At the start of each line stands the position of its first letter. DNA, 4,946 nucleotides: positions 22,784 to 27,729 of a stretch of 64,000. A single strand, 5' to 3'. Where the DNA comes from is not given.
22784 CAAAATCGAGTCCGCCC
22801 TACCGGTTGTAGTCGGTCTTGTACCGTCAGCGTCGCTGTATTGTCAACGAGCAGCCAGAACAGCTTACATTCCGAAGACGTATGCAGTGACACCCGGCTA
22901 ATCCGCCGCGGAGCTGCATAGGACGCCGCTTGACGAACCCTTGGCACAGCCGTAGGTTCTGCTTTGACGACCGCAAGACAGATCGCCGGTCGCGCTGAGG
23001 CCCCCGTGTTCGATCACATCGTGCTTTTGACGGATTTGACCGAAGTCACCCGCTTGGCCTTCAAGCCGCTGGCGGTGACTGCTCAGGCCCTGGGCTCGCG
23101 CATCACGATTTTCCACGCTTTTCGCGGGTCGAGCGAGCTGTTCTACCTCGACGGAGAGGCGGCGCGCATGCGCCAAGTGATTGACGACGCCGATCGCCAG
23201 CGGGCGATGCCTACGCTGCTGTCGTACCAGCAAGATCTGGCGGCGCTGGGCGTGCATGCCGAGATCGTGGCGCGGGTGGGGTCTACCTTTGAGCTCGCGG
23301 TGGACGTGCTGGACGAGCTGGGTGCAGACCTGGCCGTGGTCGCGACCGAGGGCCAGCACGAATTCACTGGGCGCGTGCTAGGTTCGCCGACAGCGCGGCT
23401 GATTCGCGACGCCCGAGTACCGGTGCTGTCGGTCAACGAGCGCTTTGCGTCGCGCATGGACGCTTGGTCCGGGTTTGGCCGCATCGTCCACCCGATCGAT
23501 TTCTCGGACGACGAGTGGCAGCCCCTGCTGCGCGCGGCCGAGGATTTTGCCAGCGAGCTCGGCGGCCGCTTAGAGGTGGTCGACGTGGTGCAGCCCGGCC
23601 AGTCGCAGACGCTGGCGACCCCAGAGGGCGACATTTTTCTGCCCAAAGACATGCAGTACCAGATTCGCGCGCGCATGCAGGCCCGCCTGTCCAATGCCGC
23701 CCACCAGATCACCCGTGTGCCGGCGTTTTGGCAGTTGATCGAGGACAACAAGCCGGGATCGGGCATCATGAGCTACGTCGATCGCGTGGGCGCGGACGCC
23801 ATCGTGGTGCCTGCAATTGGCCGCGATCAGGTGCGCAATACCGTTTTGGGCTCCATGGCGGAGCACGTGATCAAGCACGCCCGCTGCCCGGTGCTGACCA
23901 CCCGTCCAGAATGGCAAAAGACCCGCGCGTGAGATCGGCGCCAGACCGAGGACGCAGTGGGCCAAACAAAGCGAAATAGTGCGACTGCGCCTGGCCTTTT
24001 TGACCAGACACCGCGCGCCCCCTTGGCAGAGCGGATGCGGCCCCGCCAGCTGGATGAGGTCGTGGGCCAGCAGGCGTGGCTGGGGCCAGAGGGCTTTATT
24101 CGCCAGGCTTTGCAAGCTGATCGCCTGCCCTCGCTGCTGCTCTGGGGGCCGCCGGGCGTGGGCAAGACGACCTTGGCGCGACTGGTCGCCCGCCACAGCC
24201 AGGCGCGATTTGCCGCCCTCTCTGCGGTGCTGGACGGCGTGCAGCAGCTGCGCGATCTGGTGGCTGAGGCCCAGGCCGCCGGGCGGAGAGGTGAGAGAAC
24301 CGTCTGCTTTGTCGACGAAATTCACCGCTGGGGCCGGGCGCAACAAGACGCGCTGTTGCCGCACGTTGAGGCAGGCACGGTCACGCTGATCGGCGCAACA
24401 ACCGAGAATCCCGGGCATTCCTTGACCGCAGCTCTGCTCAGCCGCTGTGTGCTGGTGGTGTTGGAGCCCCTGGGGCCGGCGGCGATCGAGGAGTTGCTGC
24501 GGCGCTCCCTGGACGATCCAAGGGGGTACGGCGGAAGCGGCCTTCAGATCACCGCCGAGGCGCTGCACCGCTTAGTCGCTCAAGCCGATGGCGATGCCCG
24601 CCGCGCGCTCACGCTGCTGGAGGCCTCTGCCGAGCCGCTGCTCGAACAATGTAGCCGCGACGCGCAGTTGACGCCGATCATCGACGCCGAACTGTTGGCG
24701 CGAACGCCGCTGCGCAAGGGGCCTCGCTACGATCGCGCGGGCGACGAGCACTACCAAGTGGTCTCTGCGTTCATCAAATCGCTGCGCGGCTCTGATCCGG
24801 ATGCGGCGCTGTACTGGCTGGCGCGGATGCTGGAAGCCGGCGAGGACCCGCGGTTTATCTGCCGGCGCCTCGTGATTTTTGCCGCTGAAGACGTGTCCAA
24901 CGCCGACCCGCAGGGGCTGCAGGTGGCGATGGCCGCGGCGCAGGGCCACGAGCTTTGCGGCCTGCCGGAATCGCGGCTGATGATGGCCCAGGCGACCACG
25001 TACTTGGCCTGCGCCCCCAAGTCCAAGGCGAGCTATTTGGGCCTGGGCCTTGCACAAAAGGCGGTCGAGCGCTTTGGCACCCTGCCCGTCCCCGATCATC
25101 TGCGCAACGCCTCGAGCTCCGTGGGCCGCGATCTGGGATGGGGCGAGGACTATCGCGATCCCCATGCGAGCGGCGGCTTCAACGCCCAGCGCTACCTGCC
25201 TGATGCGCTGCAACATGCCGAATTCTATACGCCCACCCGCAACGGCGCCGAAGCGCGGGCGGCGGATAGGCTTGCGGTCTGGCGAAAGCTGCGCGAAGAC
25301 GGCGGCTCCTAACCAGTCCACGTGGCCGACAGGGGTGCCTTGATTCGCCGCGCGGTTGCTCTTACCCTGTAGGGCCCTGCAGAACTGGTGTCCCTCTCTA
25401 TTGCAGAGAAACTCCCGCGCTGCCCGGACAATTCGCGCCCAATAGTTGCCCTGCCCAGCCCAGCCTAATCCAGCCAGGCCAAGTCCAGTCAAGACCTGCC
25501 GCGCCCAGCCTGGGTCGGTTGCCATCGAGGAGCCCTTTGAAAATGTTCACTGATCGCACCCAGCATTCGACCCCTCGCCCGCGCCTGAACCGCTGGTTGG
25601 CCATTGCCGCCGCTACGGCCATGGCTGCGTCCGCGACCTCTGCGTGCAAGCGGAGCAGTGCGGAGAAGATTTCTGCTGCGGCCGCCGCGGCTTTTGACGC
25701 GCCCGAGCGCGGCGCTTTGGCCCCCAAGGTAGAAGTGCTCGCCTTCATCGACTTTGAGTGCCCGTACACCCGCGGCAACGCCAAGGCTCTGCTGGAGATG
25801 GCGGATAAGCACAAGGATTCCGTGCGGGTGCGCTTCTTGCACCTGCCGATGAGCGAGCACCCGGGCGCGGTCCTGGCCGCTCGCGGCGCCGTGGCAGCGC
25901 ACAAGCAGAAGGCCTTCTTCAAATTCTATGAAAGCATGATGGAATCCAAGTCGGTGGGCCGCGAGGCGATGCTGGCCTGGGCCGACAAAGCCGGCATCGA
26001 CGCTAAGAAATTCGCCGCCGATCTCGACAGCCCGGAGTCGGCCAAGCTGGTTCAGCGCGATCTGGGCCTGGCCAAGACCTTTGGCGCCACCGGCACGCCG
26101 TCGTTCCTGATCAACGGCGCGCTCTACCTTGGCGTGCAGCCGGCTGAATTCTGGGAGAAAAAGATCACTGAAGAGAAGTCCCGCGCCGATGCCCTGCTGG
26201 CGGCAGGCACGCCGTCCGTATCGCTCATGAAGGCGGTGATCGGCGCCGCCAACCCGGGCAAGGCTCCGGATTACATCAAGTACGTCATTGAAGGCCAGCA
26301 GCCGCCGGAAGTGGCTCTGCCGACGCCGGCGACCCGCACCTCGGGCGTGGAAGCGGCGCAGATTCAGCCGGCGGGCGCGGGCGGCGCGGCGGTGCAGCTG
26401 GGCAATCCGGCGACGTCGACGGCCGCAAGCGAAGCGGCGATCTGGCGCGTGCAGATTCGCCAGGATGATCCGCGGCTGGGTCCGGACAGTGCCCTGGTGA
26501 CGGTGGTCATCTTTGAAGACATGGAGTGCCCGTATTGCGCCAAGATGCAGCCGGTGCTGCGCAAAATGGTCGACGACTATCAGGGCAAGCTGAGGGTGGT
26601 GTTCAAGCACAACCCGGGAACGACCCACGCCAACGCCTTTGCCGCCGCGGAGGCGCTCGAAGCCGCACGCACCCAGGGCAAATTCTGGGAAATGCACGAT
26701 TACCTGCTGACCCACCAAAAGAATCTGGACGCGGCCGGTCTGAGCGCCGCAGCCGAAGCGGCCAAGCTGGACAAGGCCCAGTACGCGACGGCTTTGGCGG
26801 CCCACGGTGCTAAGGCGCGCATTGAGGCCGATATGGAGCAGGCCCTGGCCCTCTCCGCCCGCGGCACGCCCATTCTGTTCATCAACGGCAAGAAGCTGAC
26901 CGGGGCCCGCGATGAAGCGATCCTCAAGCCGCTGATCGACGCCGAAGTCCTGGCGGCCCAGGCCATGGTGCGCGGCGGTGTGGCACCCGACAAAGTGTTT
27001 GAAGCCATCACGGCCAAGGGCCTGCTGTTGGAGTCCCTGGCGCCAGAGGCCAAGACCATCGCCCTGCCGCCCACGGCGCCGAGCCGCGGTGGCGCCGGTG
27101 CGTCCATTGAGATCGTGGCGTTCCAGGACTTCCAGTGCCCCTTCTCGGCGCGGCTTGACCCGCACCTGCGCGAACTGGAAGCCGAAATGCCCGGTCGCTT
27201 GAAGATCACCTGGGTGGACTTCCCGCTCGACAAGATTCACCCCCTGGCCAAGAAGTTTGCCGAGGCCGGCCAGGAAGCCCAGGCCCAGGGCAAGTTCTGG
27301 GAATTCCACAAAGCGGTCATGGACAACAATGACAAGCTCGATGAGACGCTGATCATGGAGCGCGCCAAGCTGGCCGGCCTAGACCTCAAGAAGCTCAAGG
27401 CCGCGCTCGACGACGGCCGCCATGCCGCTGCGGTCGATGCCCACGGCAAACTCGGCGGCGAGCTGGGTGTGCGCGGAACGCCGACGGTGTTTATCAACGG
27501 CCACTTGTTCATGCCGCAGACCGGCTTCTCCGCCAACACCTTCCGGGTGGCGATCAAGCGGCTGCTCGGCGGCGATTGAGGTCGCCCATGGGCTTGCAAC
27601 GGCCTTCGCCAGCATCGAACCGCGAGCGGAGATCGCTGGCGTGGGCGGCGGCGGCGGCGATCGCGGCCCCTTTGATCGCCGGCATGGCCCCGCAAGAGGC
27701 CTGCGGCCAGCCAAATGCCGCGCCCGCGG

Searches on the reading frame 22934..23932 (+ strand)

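Call 35: search_protein_families(library=pfam, max_evalue=0.0001, proteins=[window:22934-23932:+])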
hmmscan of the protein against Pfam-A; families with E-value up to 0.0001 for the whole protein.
window:22934-23932:+ (332 aa): 1 family
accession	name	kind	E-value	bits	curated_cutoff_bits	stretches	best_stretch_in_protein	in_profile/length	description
PF00582.32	Usp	-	9.9e-35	120.6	24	2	181-324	2-141/141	Universal stress protein family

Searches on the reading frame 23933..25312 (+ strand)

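Call 35: search_protein_families(library=pfam, max_evalue=0.0001, proteins=[window:23933-25312:+])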
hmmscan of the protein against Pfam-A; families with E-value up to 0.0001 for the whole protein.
window:23933-25312:+ (459 aa): 6 families
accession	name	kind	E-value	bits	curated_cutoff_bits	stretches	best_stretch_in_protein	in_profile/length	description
PF12002.13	MgsA_C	-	6.6e-58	195.7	27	1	286-450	1-166/167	MgsA AAA+ ATPase C terminal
PF16193.11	AAA_assoc_2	-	5.5e-19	68.6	34.3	1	203-285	4-81/81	AAA C-terminal domain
PF00004.35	AAA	-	3.3e-15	57.1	21.2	1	68-174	1-125/131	ATPase family associated with various cellular activities (AAA)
PF05496.18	RuvB_N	-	4.5e-13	49.7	27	1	35-153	1-116/159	Holliday junction DNA helicase RuvB P-loop domain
PF13191.12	AAA_16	-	5.8e-07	30.6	32.6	1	61-92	20-51/167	AAA ATPase domain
PF07728.20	AAA_5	-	9.4e-07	29.4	22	1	68-155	2-100/139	AAA domain (dynein-related subfamily)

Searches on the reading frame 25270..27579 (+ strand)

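Call 11: search_protein_families(library=pfam, proteins=[window:25270-27579:+], max_evalue=0.001)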
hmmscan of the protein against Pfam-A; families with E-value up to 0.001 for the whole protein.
window:25270-27579:+ (769 aa): 7 families
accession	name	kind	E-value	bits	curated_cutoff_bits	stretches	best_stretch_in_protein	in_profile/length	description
PF13462.12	Thioredoxin_4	-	4.5e-59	199.8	23.2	3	399-558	4-165/165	Thioredoxin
PF01323.26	DSBA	-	3.1e-50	171.1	25.6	4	156-299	2-190/191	DSBA-like thioredoxin domain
PF13743.12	Thioredoxin_5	-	1e-14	55.2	27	1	224-281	105-163/186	Thioredoxin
PF13098.12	Thioredoxin_2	-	1.1e-14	55.1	27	1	411-553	8-101/104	Thioredoxin-like domain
PF13192.12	Thioredoxin_3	-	4.1e-05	24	24.8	0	730-747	43-60/76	Thioredoxin domain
PF13728.12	TraF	-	0.00024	21.5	23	0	412-445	133-166/224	F plasmid transfer operon protein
PF00462.30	Glutaredoxin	-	0.0007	20.2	22.9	0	412-433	1-22/60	Glutaredoxin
